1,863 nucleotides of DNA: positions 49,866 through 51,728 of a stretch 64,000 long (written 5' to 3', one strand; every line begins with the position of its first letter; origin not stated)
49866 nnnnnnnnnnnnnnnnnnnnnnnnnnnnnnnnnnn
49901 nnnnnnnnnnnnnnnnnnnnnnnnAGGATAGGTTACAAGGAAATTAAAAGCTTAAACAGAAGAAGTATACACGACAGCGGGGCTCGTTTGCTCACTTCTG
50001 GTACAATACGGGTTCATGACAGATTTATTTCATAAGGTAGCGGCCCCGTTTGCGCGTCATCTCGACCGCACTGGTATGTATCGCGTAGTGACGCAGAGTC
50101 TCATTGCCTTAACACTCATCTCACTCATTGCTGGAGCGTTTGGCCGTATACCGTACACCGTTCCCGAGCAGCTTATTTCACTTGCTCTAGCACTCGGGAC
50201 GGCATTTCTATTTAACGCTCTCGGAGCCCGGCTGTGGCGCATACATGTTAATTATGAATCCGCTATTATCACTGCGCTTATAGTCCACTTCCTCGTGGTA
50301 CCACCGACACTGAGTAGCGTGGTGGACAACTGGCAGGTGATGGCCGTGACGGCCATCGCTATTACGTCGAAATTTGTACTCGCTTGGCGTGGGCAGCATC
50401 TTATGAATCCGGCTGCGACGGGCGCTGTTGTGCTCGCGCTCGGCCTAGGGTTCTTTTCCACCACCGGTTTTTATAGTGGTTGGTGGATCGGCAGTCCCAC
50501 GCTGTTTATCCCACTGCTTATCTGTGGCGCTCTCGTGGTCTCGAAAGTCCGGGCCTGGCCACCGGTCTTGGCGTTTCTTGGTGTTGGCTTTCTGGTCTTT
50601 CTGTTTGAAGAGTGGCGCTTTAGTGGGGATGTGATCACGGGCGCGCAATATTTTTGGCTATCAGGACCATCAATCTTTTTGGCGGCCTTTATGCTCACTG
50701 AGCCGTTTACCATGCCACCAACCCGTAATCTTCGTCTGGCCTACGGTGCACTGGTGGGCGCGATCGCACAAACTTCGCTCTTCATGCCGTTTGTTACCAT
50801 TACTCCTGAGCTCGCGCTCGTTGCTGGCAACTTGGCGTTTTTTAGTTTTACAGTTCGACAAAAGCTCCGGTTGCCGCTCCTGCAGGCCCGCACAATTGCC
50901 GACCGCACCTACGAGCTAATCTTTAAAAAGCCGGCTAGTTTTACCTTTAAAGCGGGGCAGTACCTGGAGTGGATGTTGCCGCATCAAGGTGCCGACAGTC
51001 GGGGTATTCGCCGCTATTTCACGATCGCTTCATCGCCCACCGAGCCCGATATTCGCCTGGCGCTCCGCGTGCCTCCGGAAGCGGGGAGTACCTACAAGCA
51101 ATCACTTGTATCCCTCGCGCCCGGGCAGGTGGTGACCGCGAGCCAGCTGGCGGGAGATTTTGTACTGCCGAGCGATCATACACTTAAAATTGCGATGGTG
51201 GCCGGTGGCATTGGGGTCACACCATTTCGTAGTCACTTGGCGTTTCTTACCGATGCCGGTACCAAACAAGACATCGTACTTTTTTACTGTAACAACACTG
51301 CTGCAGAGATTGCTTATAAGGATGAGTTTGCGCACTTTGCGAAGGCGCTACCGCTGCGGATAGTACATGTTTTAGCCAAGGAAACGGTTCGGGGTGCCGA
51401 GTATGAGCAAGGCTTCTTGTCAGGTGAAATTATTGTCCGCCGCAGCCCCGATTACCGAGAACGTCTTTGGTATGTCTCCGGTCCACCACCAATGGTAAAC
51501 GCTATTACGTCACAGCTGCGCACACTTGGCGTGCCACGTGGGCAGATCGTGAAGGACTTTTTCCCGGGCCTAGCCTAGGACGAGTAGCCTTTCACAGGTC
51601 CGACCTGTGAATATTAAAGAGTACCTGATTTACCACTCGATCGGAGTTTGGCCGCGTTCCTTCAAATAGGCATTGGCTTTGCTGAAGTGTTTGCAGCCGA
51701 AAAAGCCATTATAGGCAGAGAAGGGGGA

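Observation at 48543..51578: Minimal three-gene Rnf/Nqr-like flavin electron-transfer module: ApbE + RnfG/NqrC-like FMN-binding protein + RnfD/NqrB-like::FNR fusion, with no other rnf/nqr subunits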

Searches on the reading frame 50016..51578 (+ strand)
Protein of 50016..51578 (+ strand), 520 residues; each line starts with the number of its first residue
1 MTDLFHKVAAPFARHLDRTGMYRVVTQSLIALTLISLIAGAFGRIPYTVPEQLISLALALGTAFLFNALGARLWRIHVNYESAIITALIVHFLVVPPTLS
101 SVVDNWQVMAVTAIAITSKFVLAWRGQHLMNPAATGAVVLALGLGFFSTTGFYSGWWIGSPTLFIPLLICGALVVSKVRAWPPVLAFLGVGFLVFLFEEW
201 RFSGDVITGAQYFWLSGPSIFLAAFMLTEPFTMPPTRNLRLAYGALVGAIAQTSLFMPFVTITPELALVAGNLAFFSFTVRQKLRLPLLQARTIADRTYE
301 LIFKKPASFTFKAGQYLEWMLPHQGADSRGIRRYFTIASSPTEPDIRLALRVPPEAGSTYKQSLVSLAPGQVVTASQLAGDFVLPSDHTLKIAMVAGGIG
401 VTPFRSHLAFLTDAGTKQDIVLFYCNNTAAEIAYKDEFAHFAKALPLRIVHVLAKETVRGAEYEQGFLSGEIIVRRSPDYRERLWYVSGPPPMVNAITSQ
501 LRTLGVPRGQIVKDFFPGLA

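Call 3: search_protein_families(library=pfam, proteins=[window:50016-51578:+], max_evalue=1)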
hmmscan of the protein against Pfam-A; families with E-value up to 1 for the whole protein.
window:50016-51578:+ (520 aa): 4 families
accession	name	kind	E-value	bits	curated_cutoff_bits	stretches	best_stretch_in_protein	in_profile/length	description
PF00175.26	NAD_binding_1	-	5.2e-15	56.5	22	1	394-497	1-107/109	Oxidoreductase NAD-binding domain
PF03116.20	NQR2_RnfD_RnfE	-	2.4e-11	44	27.7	2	165-251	176-259/296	NQR2, RnfD, RnfE family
PF08030.17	NAD_binding_6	-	0.14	12.7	22.2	1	392-411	4-23/156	Ferric reductase NAD binding domain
PF08022.18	FAD_binding_8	-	0.21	12.1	22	1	286-366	4-84/109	FAD-binding domain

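Call 4: search_protein_families(library=ncbifam, proteins=[window:50016-51578:+], max_evalue=1)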
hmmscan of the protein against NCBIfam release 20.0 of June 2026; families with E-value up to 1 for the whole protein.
window:50016-51578:+ (520 aa): 29 families (the best 25 are shown)
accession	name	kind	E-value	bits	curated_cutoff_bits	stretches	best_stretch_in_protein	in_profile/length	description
NF009805.0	PRK13289.1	equivalog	6.4e-21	74.7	432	1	310-516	184-392/399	NO-inducible flavohemoprotein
NF007964.0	PRK10684.1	equivalog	1.8e-17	63.3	383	1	307-516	33-237/333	NADH oxidoreductase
NF058606.1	GlBtMonoRdsGbcB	equivalog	3.9e-17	62.2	500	1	293-506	25-237/362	glycine betaine monooxygenase reductase subunit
NF045803.1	MethMoxFADbindMmoC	equivalog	3.3e-16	59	500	1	299-514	122-338/343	aromatic/alkene monooxygenase hydroxylase FAD-binding subunit MmoC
NF040810.1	BenC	equivalog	8.6e-16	58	430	1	289-507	110-321/333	benzoate 1,2-dioxygenase electron transfer component BenC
TIGR02160.1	PA_CoA_Oxy5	hypoth_equivalog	1e-14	54.1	420.8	1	307-516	29-241/352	1,2-phenylacetyl-CoA epoxidase subunit PaaE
NF005963.0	PRK08051.1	equivalog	8.9e-14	51.3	230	1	291-514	11-228/233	NAD(P)H-flavin reductase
TIGR01941.1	nqrF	equivalog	3.3e-13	49.3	295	1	336-516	226-403/405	NADH:ubiquinone reductase (Na(+)-transporting) subunit F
NF008822.0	PRK11872.1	equivalog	2e-10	40.2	402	1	309-511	135-330/341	anthranilate 1,2-dioxygenase electron transfer component AntC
NF040830.1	sulfhyd_ShyC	equivalog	2.5e-09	36.7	600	1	307-443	35-162/288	NAD(P)-dependent hydrogenase/sulfhydrogenase 2 subunit gamma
NF006220.0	PRK08345.1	subfamily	4.5e-09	36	395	1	307-510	39-245/294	cytochrome-c3 hydrogenase subunit gamma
NF052252.1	flav_redu_LuxG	exception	1.2e-08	34.4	340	1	293-500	10-212/232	flavin mononucleotide reductase LuxG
NF008178.0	PRK10926.1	equivalog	4.3e-07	29.4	390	1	293-461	14-180/248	ferredoxin--NADP(+) reductase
TIGR01946.1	rnfD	subfamily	7e-07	28.9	207.05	2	167-250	205-288/327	RnfABCDGE type electron transport complex subunit D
NF002011.0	PRK00816.1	equivalog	7.3e-07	28.6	415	2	164-250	224-310/352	electron transport complex subunit RsxD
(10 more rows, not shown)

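Call 12: find_homologous_proteins(query=window:50016-51575:+, max_evalue=0.00001)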
Query window:50016-51575:+ (520 aa): 4228 proteins with E <= 0.00001 among 8000 candidates; the best 120 are listed.
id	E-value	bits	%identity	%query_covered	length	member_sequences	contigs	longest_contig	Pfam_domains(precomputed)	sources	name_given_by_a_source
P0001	0.0e+0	1158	100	100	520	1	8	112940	PF00175.27,PF03116.21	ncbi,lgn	-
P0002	2.0e-215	735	67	98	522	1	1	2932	PF00175.27,PF03116.21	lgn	-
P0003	2.5e-214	731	65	100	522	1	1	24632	PF00175.27,PF03116.21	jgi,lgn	-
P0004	1.5e-213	729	67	97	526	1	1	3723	PF00175.27,PF03116.21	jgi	jgi:ferredoxin-NADP reductase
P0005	1.8e-212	725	66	98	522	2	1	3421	PF00175.27,PF03116.21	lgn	-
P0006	1.0e-209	716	62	98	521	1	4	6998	PF00175.27,PF03116.21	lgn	-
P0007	3.8e-209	714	63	100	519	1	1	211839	PF00175.27,PF03116.21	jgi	jgi:glycine betaine catabolism B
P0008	8.9e-207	706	63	100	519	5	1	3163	PF00175.27,PF03116.21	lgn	-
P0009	1.5e-206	705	64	98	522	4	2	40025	PF00175.27,PF03116.21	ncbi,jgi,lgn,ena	jgi:ferredoxin-NADP reductase/Na+-translocating ferredoxin:NAD+ oxidoreductase RnfD subunit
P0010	6.7e-206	703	62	100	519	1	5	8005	PF00175.27,PF03116.21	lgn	-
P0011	2.0e-201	688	61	100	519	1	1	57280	PF00175.27,PF03116.21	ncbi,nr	ncbi:RnfABCDGE type electron transport complex subunit D [Patescibacteria group bacterium]|nr:RnfABC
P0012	1.0e-199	683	60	96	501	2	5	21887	PF00175.27,PF03116.21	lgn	-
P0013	2.4e-193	662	60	97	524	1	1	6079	PF00175.27,PF03116.21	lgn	-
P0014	5.9e-189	647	58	98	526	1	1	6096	PF00175.27,PF03116.21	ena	-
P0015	1.5e-188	646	55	99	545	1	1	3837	PF00175.27,PF03116.21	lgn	-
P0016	8.3e-187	640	58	97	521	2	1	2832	PF00175.27,PF03116.21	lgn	-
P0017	3.4e-183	628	55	98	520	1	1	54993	PF00175.27,PF03116.21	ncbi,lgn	-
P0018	3.4e-183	628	57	98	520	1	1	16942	PF00175.27,PF03116.21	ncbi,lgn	-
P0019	5.5e-183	628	56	100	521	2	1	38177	PF00175.27,PF03116.21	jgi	jgi:ferredoxin-NADP reductase/Na+-translocating ferredoxin:NAD+ oxidoreductase RnfD subunit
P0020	3.1e-182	625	57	98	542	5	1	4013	PF00175.27,PF03116.21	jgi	-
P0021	3.2e-182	625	56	99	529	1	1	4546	PF00175.27,PF03116.21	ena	-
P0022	8.9e-182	624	56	98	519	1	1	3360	PF00175.27,PF03116.21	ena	-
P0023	1.2e-180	620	57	98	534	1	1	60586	PF00175.27,PF03116.21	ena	-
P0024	1.1e-179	617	55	100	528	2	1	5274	PF00175.27,PF03116.21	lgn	-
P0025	1.2e-179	617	56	97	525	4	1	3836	PF00175.27,PF03116.21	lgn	-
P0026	1.4e-179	616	55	99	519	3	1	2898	PF00175.27,PF03116.21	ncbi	-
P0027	9.4e-179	614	56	98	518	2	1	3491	PF00175.27,PF03116.21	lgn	-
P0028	2.3e-178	612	56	98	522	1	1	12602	PF00175.27,PF03116.21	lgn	-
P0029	1.3e-177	610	54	100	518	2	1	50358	PF00175.27,PF03116.21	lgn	-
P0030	9.1e-177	607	56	98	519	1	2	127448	PF00175.27,PF03116.21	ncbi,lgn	-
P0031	1.0e-176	607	55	100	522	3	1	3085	PF00175.27,PF03116.21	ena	-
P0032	1.5e-176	606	56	100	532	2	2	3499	PF00175.27,PF03116.21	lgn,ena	-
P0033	2.5e-176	606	55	98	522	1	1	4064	PF00175.27,PF03116.21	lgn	-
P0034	2.7e-176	606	56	99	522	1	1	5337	PF00175.27,PF03116.21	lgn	-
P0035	3.4e-176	605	55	98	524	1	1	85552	PF00175.27,PF03116.21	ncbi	-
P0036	6.0e-176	604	54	98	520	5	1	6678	PF00175.27,PF03116.21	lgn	-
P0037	1.5e-175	603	54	97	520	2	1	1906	PF00175.27,PF03116.21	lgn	-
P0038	1.6e-175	603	54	99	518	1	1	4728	PF00175.27,PF03116.21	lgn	-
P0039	2.3e-175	603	54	100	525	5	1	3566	PF00175.27,PF03116.21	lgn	-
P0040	9.3e-174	597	55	98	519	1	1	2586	PF00175.27,PF03116.21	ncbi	-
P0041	1.2e-173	597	54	98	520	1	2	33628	PF00175.27,PF03116.21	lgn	-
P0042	1.2e-173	597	54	97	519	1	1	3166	PF00175.27,PF03116.21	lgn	-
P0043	3.7e-173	595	55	98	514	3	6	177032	PF00175.27,PF03116.21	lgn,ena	-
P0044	7.8e-173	594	54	98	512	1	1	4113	PF00175.27,PF03116.21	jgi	-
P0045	1.1e-172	594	55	98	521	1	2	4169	PF00175.27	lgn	-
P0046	2.0e-172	593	54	97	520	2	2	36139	PF00175.27,PF03116.21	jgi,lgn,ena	-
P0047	2.3e-172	593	54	97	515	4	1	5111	PF00175.27,PF03116.21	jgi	jgi:ferredoxin-NADP reductase/Na+-translocating ferredoxin:NAD+ oxidoreductase RnfD subunit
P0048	2.9e-172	592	54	98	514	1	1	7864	PF00175.27,PF03116.21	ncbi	-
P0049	4.5e-172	592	54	100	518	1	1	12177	PF00175.27,PF03116.21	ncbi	-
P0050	7.7e-172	591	56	98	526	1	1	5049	PF00175.27,PF03116.21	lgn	-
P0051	8.0e-172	591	52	100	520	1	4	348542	PF00175.27,PF03116.21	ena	-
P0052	9.0e-172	591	56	97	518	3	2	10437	PF00175.27,PF03116.21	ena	-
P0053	1.2e-171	590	54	100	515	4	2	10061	PF00175.27,PF03116.21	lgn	-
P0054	2.1e-171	589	54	100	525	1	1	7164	PF00175.27,PF03116.21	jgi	jgi:glycine betaine catabolism B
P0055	4.6e-171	588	55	98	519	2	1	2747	PF00175.27,PF03116.21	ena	-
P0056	8.0e-171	588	54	99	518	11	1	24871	PF00175.27,PF03116.21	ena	-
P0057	9.5e-171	587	54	98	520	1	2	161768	PF00175.27,PF03116.21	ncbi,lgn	-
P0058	4.7e-170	585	54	99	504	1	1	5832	PF00175.27,PF03116.21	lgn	-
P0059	6.6e-170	585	62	82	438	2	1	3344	PF00175.27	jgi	jgi:ferredoxin-NADP reductase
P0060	2.0e-169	583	53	100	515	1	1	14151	PF00175.27,PF03116.21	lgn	-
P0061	2.8e-169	582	52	100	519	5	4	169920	PF00175.27,PF03116.21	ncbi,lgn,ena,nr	ncbi:MAG: RnfABCDGE type electron transport complex subunit D [Candidatus Pacebacteria bacterium]|nr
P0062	3.5e-169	582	55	98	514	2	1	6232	PF00175.27,PF03116.21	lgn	-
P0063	3.6e-169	582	51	100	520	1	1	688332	PF00175.27,PF03116.21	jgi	jgi:ferredoxin-NADP reductase/Na+-translocating ferredoxin:NAD+ oxidoreductase RnfD subunit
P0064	3.7e-169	582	53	98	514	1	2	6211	PF00175.27,PF03116.21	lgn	-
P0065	4.3e-169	582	54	100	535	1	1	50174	PF00175.27,PF03116.21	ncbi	-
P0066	5.9e-169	581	53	99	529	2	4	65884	PF00175.27,PF03116.21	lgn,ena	-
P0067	1.7e-168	580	53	99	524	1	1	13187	PF00175.27,PF03116.21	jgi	jgi:glycine betaine catabolism B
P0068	1.9e-168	580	55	96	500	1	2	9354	PF00175.27,PF03116.21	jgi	jgi:ferredoxin-NADP reductase/Na+-translocating ferredoxin:NAD+ oxidoreductase RnfD subunit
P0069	2.0e-168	580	53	99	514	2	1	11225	PF00175.27,PF03116.21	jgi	jgi:ferredoxin-NADP reductase/Na+-translocating ferredoxin:NAD+ oxidoreductase RnfD subunit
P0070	2.4e-168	579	53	99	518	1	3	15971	PF00175.27,PF03116.21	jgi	jgi:ferredoxin-NADP reductase/Na+-translocating ferredoxin:NAD+ oxidoreductase RnfD subunit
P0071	3.1e-168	579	54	98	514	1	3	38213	PF00175.27,PF03116.21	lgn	-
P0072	6.0e-168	578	52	100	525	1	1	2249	PF00175.27,PF03116.21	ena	-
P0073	6.5e-168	578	53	100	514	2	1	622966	PF00175.27,PF03116.21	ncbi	ncbi:MAG: RnfABCDGE type electron transport complex subunit D [Candidatus Paceibacterota bacterium]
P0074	7.4e-168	578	52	100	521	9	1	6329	PF00175.27,PF03116.21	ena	-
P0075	7.8e-168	578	54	99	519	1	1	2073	PF00175.27,PF03116.21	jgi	jgi:glycine betaine catabolism B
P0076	8.9e-168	578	53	99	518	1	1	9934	PF00175.27,PF03116.21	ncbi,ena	-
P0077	1.0e-167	577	54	97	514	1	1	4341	PF00175.27,PF03116.21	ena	-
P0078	1.2e-167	577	53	98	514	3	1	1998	PF00175.27,PF03116.21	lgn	-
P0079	2.6e-167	576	54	98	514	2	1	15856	PF00175.27,PF03116.21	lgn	-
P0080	3.3e-167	576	53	99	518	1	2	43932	PF00175.27,PF03116.21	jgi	jgi:ferredoxin-NADP reductase/Na+-translocating ferredoxin:NAD+ oxidoreductase RnfD subunit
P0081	3.5e-167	576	54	96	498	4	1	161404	PF00175.27,PF03116.21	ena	-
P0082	5.8e-167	575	53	99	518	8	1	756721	PF00175.27,PF03116.21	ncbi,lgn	-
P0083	2.1e-166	573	51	99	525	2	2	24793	PF00175.27,PF03116.21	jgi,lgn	jgi:ferredoxin-NADP reductase/Na+-translocating ferredoxin:NAD+ oxidoreductase RnfD subunit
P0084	5.2e-166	572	52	100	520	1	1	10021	PF00175.27,PF03116.21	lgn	-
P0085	8.9e-166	571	53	98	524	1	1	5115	PF00175.27,PF03116.21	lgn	-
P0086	1.8e-165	570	55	97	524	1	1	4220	PF00175.27,PF03116.21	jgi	jgi:ferredoxin-NADP reductase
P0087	2.1e-165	570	51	100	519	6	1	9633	PF00175.27,PF03116.21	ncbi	-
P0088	3.5e-165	569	53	99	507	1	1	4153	PF00175.27,PF03116.21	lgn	-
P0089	4.1e-165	569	53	100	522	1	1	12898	PF00175.27,PF03116.21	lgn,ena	-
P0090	6.1e-165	568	54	99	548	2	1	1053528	PF00175.27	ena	-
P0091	1.3e-164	567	52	98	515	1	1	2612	PF00175.27,PF03116.21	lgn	-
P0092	2.2e-164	566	52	100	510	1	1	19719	PF00175.27,PF03116.21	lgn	-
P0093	2.3e-164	566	54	98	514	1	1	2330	PF00175.27,PF03116.21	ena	-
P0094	2.4e-164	566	52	99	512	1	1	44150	PF00175.27,PF03116.21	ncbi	-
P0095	1.3e-163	564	54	98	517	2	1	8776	PF00175.27,PF03116.21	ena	-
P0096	2.9e-163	563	51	98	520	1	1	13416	PF00175.27,PF03116.21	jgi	jgi:ferredoxin-NADP reductase/Na+-translocating ferredoxin:NAD+ oxidoreductase RnfD subunit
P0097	3.2e-163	562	50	97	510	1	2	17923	PF00175.27,PF03116.21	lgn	-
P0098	3.4e-163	562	50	100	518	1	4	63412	PF00175.27,PF03116.21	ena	-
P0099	4.5e-163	562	54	97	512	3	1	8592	PF00175.27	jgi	-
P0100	6.7e-163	561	53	97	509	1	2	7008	PF00175.27,PF03116.21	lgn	-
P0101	7.5e-163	561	51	100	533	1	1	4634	PF00175.27,PF03116.21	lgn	-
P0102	2.3e-162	560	52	98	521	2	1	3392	PF00175.27,PF03116.21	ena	-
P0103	7.2e-162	558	52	98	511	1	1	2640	PF00175.27,PF03116.21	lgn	-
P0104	8.1e-162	558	52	99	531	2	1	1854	PF00175.27,PF03116.21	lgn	-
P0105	8.8e-162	558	54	97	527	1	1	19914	PF00175.27,PF03116.21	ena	-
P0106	8.8e-162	558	52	98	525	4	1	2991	PF00175.27,PF03116.21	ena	-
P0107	1.3e-161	557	52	97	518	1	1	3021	PF00175.27,PF03116.21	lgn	-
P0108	1.4e-161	557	53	97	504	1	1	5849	PF00175.27,PF03116.21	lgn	-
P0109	2.2e-161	556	52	100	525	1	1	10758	PF00175.27,PF03116.21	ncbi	-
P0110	2.8e-161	556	53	98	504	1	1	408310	PF00175.27,PF00970.31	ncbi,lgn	-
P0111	3.6e-161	556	54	98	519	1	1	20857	PF00175.27,PF03116.21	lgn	-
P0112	6.0e-161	555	50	98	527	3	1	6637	PF00175.27,PF03116.21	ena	-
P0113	6.0e-161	555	55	97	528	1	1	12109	PF00175.27,PF03116.21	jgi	jgi:ferredoxin-NADP reductase/Na+-translocating ferredoxin:NAD+ oxidoreductase RnfD subunit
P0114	7.9e-161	555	50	99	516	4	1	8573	PF00175.27,PF03116.21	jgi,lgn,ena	-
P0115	8.1e-161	555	53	97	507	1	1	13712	PF00175.27,PF03116.21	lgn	-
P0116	9.1e-161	554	52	99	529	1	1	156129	PF00175.27,PF03116.21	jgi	-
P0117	1.6e-160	554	51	97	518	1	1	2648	PF00175.27,PF03116.21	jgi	-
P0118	3.6e-160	552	53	98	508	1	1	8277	PF00175.27,PF03116.21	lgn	-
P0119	6.1e-160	552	53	96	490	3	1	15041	PF00175.27,PF03116.21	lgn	-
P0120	6.5e-160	552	52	99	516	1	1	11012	PF00175.27,PF03116.21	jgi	jgi:ferredoxin-NADP reductase/Na+-translocating ferredoxin:NAD+ oxidoreductase RnfD subunit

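Call 14: find_related_loci(query=A1, collection=genome_contigs, flank=5000)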
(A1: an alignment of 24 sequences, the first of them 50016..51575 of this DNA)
Query A1 (520 aa) in genome_contigs; peptide patterns used: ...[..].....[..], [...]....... (x = any residue, [..] = any of these).
599 stretches matched a pattern (row limit reached: there are more); 468 encode a relative of the query (tblastn E <= 1e-3); the best 80 are kept; 80 distinct loci.
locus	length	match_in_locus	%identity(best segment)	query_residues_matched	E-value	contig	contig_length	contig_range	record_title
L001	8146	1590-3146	61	1-520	0e+0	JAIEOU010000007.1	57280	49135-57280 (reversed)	MAG: Patescibacteria group bacterium isolate co.spades.DASTOOL.1kb_143 c_000000443355, whole genome shotgun sequence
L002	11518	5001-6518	56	14-520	0e+0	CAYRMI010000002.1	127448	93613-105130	MAG TPA_asm: uncultured Candidatus Saccharibacteria bacterium isolate SRP300315_co1_16 genome assembly, contig: NODE_62_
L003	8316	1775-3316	54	1-520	4e-180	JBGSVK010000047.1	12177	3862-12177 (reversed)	MAG: Candidatus Paceibacteria bacterium isolate JTS-AC455 k141_2843858, whole genome shotgun sequence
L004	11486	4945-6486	54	1-519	5e-178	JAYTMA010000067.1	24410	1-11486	MAG: bacterium isolate GFS_3428 GFS_3428_66, whole genome shotgun sequence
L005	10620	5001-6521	54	14-520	1e-176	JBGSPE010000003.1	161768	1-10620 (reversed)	MAG: Candidatus Paceibacteria bacterium isolate JTS-AC297 k141_1172213, whole genome shotgun sequence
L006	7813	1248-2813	50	1-520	1e-165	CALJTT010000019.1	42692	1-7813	MAG: Candidatus Pacebacteria bacterium isolate R3_Bin_METABAT__89_1 genome assembly, contig: c_000002099736, whole genom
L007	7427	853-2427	52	1-520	2e-158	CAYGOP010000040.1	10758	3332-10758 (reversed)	MAG TPA_asm: uncultured Candidatus Saccharibacteria bacterium isolate ERP117304_co1_139 genome assembly, contig: NODE_56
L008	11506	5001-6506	50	8-520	3e-158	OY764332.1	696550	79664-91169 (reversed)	MAG: Candidatus Paceibacterota bacterium isolate afe48dc8-71d9-430e-8630-11ffabd708cb genome assembly, chromosome: 1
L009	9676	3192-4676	50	16-520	5e-155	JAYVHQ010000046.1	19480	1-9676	MAG: Candidatus Kaiserbacteria bacterium isolate GL49_Down_metabinner_27 GL49_Down_metabinner_27_45, whole genome shotgu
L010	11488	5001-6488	51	14-520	8e-155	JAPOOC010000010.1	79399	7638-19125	MAG: Candidatus Kaiserbacteria bacterium isolate APA_bin_25 c_000000485051, whole genome shotgun sequence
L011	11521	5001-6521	50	16-520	4e-153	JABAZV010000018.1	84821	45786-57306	MAG: Patescibacteria group bacterium isolate HE327_NSB044 NODE_332_length_84821_cov_5.323148, whole genome shotgun seque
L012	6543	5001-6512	50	8-518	7e-148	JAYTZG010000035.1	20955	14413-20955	MAG: Candidatus Paceibacterota bacterium isolate GFS_6291 GFS_6291_34, whole genome shotgun sequence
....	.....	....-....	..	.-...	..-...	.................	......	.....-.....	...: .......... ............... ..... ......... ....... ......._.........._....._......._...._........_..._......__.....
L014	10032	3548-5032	47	11-520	5e-124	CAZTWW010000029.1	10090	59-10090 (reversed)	MAG TPA_asm: uncultured Candidatus Saccharibacteria bacterium isolate SRP219642_co4_360 genome assembly, contig: NODE_11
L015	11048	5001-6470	45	15-520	8e-123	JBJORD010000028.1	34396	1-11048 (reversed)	MAG: Candidatus Parcubacteria bacterium isolate yakimariver_2019_sw_WHONDRS-S19S_0060_B_bin.95 scaffold_3279507, whole g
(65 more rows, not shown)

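Call 18: search_solved_structures(query=A1, max_evalue=0.001, show_alignments=0)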
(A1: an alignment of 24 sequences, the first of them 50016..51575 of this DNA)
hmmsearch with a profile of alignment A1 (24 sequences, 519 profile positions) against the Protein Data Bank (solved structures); distinct sequences matched with E-value up to 0.001: 128 (the best 60 are shown).
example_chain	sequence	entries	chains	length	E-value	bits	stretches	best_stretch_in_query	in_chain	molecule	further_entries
5ogx_A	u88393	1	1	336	4.6e-16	61.7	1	284-515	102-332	Cytochrome P450 reductase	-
7qty_A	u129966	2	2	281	1.9e-15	59.7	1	363-517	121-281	Na(+)-translocating NADH-quinone reductase subunit F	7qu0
4wqm_A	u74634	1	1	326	3e-15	59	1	288-513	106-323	Toluene-4-monooxygenase electron transfer component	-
2eix_A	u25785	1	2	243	5.5e-15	58.1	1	287-506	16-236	NADH-cytochrome b5 reductase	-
2r6h_A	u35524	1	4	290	1.4e-14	56.8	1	363-513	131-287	NADH:ubiquinone oxidoreductase, Na translocating, F subunit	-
7qu3_A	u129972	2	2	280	3.6e-14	55.5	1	337-517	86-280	Na(+)-translocating NADH-quinone reductase subunit F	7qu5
1krh_A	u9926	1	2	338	5.4e-14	54.9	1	309-507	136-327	Benzoate 1,2-Dioxygenase Reductase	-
4u9u_A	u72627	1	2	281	1.3e-13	53.6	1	359-517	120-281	Na(+)-translocating NADH-quinone reductase subunit F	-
8ad4_A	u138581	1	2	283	1.3e-13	53.6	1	359-517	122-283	Na(+)-translocating NADH-quinone reductase subunit F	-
4uaj_A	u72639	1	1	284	1.3e-13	53.6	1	359-517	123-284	Na(+)-translocating NADH-quinone reductase subunit F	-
7xk3_F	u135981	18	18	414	2.3e-13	52.8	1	359-517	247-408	Na(+)-translocating NADH-quinone reductase subunit F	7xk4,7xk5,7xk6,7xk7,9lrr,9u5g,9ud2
8a1t_F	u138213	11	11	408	2.9e-13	52.5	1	359-517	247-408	Na(+)-translocating NADH-quinone reductase subunit F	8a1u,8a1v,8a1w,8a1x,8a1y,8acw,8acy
1tvc_A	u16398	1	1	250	4.8e-13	51.7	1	295-516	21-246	METHANE MONOOXYGENASE COMPONENT C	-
8ad3_A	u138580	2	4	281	6e-13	51.4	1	359-513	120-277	Na(+)-translocating NADH-quinone reductase subunit F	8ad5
1gvh_A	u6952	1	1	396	6.8e-13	51.3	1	311-515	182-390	FLAVOHEMOPROTEIN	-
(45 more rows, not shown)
